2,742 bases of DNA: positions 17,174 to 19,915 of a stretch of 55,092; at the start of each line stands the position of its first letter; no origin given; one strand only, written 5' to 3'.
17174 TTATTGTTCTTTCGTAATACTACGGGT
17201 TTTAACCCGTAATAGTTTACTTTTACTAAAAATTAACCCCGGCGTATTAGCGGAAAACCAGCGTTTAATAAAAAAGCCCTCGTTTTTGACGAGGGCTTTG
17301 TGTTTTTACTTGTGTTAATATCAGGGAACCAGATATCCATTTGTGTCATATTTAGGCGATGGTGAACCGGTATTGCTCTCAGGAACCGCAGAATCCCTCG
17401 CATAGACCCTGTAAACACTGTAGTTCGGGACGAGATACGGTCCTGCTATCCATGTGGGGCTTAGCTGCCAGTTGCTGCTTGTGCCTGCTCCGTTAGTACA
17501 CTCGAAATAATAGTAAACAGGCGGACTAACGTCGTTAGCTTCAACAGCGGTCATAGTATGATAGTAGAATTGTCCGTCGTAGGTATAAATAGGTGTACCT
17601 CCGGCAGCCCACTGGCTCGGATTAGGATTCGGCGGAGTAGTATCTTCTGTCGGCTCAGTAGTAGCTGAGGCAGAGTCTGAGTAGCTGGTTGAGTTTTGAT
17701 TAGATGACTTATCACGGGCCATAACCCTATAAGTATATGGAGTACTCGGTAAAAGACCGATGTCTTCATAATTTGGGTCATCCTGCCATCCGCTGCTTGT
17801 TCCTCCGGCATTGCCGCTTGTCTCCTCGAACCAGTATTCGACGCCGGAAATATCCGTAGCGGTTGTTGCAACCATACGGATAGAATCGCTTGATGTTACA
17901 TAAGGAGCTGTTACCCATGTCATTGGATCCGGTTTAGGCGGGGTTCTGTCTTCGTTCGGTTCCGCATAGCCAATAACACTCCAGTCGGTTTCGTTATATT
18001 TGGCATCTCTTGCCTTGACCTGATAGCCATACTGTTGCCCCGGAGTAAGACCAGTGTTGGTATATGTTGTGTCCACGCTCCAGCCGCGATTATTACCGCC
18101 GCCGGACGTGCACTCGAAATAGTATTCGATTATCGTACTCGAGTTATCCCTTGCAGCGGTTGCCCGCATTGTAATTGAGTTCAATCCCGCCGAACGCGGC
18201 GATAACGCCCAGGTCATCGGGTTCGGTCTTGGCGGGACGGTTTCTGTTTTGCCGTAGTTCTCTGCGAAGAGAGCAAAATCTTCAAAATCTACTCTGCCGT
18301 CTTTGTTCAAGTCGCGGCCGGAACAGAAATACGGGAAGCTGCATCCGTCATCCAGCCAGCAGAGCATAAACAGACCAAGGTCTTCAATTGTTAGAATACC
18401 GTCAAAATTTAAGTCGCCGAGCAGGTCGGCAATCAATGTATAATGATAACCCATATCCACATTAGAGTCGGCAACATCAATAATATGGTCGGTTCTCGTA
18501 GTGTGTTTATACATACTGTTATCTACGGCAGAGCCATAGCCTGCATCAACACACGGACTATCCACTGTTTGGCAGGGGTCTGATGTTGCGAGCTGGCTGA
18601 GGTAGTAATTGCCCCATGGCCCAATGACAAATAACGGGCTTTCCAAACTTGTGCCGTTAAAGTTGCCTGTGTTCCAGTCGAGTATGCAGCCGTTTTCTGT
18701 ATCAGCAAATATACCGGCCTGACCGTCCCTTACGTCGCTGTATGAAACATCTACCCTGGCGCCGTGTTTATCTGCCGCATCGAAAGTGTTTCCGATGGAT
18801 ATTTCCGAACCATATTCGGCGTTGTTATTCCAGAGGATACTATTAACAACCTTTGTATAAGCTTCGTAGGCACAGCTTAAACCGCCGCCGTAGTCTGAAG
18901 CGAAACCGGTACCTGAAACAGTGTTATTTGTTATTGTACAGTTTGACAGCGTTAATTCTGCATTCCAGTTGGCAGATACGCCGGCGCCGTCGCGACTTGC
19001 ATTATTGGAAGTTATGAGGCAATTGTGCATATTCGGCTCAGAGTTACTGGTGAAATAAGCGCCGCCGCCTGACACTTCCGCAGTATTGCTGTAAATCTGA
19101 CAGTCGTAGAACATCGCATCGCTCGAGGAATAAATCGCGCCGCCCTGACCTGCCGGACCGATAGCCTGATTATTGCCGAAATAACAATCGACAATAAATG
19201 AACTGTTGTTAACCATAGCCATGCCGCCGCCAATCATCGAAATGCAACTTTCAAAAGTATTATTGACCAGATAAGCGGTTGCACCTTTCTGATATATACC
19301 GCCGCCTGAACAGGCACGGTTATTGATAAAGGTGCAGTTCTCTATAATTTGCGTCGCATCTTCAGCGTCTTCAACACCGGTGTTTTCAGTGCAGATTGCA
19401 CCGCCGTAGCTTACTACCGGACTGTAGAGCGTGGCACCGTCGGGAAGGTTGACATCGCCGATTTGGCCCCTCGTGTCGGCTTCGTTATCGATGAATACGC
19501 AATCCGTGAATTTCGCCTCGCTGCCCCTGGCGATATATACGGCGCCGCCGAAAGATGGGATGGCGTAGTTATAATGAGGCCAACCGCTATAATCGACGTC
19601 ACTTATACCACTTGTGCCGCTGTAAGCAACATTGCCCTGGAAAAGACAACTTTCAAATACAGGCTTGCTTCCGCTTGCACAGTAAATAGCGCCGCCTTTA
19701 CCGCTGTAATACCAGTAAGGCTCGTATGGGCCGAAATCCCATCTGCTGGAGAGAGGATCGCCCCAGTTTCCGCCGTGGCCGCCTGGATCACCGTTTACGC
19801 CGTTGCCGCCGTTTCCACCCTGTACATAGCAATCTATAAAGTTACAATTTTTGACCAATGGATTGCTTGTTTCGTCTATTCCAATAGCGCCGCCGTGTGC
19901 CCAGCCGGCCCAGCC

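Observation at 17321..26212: Giant secreted beta-helix protein with a subtilase cassette nested inside the cap of its second beta-helix module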

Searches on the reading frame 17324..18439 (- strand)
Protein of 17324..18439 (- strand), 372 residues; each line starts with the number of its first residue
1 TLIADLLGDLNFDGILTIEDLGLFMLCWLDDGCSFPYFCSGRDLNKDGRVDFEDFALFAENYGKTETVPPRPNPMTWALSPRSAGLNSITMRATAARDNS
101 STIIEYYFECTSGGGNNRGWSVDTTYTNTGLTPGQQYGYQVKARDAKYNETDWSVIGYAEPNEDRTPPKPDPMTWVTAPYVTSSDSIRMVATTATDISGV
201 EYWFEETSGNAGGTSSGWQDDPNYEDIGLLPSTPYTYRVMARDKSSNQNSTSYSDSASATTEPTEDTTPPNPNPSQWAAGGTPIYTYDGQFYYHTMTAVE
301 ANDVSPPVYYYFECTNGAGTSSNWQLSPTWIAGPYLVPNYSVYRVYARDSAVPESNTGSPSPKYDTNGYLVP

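Call 8: search_protein_families(library=pfam, proteins=[window:17324-18439:-], max_evalue=10)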
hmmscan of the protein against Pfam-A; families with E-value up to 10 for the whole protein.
window:17324-18439:- (372 aa): 10 families
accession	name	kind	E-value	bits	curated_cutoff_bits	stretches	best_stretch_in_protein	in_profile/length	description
PF00041.27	fn3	-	7.8e-06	26.5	25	1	86-154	13-78/84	Fibronectin type III domain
PF25788.1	Ig_Rha78A_N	-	4.4e-05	24.1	27.4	1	119-157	59-97/105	Rha78A-like, N-terminal immunoglobulin domain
PF13202.12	EF-hand_5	-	0.0022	17.8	25.9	1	43-57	9-23/25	EF hand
PF00404.24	Dockerin_1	-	0.031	14.9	22.9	1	8-57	2-51/57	Dockerin type I domain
PF22352.2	K319L-like_PKD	-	0.038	14.4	27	1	87-148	12-73/84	K319L-like, PKD domain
PF16655.11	PhoD_N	-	0.16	12.9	30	1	127-146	62-81/90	PhoD-like phosphatase, N-terminal domain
PF16656.11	Pur_ac_phosph_N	-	0.23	12.5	30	1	123-152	60-84/93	Purple acid Phosphatase, N-terminal domain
PF13405.12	EF-hand_6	-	0.24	11.7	25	1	43-62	10-29/30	EF-hand domain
PF13499.12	EF-hand_7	-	0.31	11.8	30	1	43-56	50-63/67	EF-hand domain pair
PF00036.39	EF-hand_1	-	0.34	11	25.4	1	43-57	10-24/29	EF hand domain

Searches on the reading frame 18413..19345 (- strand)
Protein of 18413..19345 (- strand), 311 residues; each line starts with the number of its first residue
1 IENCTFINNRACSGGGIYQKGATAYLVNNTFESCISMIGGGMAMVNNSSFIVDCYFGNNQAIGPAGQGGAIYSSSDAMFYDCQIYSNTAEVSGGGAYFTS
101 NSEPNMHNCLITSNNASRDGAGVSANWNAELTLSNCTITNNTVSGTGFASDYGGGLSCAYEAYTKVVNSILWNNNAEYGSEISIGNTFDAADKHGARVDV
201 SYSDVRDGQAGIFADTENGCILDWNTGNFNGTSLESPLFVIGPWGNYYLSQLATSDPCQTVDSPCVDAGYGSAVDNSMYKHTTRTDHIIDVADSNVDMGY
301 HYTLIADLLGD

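Call 32: find_homologous_proteins(query=window:18413-19345:-, max_evalue=0.00001)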
Query window:18413-19345:- (311 aa): 36 proteins with E <= 0.00001 among 1446 candidates.
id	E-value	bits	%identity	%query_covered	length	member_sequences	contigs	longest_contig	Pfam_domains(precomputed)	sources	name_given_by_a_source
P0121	1.1e-50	191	62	49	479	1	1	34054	PF00404.25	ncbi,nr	ncbi:MAG: hypothetical protein NTW93_09080, partial [Phycisphaerae bacterium]|nr:hypothetical protei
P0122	9.0e-30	122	33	97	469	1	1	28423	PF13229.13,PF02415.24,PF22842.4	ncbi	-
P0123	2.6e-29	121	38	99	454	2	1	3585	PF02415.24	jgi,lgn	-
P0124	2.4e-28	118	43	58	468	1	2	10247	PF13229.13,PF11617.14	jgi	-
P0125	3.9e-26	110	36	97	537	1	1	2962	PF02415.24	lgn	-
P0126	8.2e-23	99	42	33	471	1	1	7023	PF13229.13,PF25106.2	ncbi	ncbi:MAG: vWA domain-containing protein, partial [Planctomycetota bacterium]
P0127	1.8e-18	85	32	89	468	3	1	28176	PF13229.13,PF02415.24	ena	-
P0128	1.8e-18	85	48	37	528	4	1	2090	-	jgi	jgi:hypothetical protein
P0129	3.6e-18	84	32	97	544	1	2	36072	PF13229.13,PF02415.24,PF22842.4,PF05048.20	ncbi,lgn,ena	-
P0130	8.1e-17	80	33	91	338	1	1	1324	PF13229.13,PF02415.24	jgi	jgi:hypothetical protein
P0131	8.9e-17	80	31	98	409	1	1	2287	PF13229.13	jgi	jgi:hypothetical protein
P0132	1.8e-14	72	30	68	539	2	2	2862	PF13229.13,PF02415.24,PF05048.20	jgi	-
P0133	3.4e-14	71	30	94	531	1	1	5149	PF13229.13,PF18998.7,PF00082.28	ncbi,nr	ncbi:MAG TPA: hypothetical protein DIU00_14275, partial [Phycisphaerales bacterium]|nr:hypothetical 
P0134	1.0e-13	70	32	85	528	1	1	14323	PF13229.13,PF07602.18,PF02415.24,PF05048.20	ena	-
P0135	2.1e-13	69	30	86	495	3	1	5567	PF13229.13,PF07602.18,PF05048.20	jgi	jgi:parallel beta-helix repeat protein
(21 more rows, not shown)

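Call 74: search_solved_structures(query=A3, max_evalue=1, show_alignments=3)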
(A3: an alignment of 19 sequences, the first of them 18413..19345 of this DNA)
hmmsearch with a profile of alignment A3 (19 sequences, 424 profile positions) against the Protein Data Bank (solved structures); distinct sequences matched with E-value up to 1: 9.
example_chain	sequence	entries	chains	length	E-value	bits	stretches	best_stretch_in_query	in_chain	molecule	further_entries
7w5z_U2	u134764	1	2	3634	3.4e-09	39.4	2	131-241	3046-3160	Transmembrane protein, putative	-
9cdu_A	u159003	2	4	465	4.3e-08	35.8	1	41-277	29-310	Rhombotarget A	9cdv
7dmk_A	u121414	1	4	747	4.7e-06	29.1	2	22-233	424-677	BcAlyPL6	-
7o78_A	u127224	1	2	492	0.0006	22.2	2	40-242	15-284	Polysaccharide lyase from Pseudopedobacter saltans, Pedsa3807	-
1dbg_A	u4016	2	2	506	0.00083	21.7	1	14-244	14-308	CHONDROITINASE B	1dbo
1ofl_A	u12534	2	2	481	0.0094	18.2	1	35-245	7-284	CHONDROITINASE B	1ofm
2uve_A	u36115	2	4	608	0.051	15.8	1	22-335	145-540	EXOPOLYGALACTURONASE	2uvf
3vst_A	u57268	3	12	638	0.084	15.1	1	32-85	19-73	Xylosidase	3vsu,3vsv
8fqc_P1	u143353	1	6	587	0.41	12.8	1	28-181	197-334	Tail Spike protein, gp124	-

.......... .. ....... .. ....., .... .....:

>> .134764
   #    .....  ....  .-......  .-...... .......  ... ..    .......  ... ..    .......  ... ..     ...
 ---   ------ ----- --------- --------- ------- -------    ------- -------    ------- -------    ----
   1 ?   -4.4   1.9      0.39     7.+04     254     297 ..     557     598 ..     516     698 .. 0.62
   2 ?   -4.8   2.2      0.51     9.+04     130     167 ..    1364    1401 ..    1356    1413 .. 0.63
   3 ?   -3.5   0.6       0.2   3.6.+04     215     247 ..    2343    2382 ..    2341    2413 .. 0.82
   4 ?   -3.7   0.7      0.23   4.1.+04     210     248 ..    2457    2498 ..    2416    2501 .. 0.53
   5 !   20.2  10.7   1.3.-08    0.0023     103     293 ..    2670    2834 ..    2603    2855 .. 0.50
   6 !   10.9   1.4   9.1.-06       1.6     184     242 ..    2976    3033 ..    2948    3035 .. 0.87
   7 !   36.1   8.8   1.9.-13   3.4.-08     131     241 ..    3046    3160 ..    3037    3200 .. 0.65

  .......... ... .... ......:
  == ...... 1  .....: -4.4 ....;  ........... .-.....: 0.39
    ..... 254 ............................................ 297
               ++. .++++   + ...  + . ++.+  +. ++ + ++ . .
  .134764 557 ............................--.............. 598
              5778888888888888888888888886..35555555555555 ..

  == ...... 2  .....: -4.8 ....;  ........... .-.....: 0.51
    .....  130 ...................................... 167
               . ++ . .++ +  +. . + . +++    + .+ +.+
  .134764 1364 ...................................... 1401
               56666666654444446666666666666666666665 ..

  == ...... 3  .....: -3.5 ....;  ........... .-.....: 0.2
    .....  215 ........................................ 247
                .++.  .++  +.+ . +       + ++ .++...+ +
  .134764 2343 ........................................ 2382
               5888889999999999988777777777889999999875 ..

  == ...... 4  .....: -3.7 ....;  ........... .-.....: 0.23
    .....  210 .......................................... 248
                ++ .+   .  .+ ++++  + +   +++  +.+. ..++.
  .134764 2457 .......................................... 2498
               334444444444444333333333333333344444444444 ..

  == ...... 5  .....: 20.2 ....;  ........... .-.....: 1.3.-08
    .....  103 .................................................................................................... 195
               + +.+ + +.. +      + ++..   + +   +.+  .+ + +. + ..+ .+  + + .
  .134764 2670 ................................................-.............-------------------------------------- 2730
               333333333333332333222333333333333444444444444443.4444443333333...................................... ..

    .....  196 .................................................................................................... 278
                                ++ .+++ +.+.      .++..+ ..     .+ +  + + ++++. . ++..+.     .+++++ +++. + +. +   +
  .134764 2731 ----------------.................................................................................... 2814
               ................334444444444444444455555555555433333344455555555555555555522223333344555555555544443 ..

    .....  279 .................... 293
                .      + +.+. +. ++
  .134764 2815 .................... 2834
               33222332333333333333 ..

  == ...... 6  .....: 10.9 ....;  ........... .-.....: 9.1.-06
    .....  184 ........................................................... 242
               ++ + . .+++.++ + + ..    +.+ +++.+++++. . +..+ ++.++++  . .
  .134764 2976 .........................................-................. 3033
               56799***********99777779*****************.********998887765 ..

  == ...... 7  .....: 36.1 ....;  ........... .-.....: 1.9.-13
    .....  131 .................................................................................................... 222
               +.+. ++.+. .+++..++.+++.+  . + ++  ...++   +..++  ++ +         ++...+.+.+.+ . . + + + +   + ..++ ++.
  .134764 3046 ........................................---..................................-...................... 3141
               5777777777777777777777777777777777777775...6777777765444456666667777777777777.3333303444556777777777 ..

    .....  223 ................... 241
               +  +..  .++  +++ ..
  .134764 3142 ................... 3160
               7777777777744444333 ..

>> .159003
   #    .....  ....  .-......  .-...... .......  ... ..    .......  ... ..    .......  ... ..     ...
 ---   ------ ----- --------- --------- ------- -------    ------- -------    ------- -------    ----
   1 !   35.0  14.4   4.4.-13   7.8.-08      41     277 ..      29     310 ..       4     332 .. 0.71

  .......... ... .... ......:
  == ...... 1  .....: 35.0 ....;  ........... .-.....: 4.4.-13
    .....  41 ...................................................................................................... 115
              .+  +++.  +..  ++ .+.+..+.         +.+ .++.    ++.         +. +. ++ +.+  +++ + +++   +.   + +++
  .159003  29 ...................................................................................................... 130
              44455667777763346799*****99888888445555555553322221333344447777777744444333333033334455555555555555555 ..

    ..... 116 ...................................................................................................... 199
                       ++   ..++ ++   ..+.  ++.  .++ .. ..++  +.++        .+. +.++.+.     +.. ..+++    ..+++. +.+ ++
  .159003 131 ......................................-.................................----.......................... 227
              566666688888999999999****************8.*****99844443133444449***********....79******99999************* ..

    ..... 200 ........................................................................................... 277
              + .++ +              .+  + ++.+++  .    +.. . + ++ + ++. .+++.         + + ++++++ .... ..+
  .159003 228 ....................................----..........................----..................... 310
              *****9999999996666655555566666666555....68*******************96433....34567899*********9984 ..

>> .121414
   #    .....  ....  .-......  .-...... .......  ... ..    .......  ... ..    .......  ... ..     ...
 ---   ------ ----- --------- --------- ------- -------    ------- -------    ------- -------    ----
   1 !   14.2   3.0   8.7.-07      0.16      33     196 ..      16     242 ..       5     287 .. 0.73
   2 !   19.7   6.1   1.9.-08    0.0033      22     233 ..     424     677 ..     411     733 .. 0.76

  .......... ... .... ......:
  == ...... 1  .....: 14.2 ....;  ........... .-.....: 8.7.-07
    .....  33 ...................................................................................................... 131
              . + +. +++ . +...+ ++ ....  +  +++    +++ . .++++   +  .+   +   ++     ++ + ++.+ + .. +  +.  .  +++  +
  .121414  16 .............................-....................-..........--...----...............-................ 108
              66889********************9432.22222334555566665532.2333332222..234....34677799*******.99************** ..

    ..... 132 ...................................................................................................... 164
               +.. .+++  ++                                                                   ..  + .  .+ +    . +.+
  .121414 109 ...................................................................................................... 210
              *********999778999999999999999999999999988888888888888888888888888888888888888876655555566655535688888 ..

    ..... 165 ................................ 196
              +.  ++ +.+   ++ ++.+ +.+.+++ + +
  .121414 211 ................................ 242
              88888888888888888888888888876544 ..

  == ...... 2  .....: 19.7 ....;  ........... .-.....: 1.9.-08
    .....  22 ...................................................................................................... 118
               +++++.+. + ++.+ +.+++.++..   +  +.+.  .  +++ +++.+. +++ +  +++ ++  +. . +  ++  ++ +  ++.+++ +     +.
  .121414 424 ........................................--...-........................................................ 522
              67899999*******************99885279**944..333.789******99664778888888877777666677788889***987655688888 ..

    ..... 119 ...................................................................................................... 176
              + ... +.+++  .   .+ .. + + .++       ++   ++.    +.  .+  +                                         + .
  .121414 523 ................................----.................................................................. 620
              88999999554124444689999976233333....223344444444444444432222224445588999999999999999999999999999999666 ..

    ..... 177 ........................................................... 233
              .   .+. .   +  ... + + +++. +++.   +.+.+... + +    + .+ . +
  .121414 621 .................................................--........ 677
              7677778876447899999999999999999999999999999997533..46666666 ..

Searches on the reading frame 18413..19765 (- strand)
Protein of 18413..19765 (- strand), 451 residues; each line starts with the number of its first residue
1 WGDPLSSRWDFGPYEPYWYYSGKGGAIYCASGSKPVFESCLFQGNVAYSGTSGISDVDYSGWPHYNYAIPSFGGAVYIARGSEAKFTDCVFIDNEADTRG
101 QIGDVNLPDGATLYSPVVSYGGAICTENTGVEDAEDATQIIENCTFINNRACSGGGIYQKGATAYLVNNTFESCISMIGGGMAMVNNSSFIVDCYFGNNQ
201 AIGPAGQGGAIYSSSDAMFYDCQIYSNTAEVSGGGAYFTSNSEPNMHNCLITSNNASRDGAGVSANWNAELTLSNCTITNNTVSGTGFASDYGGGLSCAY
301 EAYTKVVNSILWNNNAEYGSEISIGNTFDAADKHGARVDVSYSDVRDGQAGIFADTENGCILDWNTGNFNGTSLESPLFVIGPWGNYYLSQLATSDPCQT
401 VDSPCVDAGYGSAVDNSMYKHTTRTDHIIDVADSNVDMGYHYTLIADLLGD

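Call 27: search_protein_families(library=ncbifam, proteins=[window:18413-19765:-], max_evalue=10)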
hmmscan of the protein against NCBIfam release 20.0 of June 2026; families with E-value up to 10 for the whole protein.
window:18413-19765:- (451 aa): 2 families
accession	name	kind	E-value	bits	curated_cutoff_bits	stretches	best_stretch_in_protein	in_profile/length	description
TIGR01376.1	POMP_repeat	repeat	0.0081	16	15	3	144-158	5-20/28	polymorphic outer membrane protein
NF005313.0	PRK06847.1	subfamily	0.078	11.9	372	1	305-351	107-153/375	hypothetical protein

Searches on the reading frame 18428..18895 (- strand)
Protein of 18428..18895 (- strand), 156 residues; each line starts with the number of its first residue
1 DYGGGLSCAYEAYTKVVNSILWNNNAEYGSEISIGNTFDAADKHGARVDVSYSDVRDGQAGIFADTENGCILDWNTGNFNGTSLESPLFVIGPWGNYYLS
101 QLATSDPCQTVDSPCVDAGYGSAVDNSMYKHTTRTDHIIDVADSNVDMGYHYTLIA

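Call 37: search_protein_representatives(protein=window:18428-18895:-)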
Query: 156 residues. Proteins with E-value up to 0.001 (for the whole library): 2254; up to 1e-10: 527; up to 1e-30: 81. The best 150 are listed.
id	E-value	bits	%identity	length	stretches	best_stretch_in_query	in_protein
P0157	2.7e-107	372.2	51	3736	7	2-156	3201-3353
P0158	2.3e-104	362.7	66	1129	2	2-155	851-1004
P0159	2.7e-98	342.9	58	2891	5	2-156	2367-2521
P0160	6.6e-96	335.2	51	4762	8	2-156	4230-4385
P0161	3.3e-88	310.2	48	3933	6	2-155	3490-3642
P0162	1.8e-83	294.8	49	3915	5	2-156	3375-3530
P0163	2.1e-81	288.0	46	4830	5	3-152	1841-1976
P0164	2.0e-75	268.6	50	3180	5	2-154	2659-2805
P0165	3.7e-75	267.7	43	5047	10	2-154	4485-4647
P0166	1.5e-66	239.7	45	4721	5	2-156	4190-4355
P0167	3.7e-65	235.2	61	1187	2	2-156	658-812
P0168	8.2e-65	234.1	48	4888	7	2-153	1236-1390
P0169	4.6e-63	228.4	46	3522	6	2-154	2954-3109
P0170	5.5e-62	224.9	45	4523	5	2-154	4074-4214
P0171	5.9e-61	221.5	52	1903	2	2-156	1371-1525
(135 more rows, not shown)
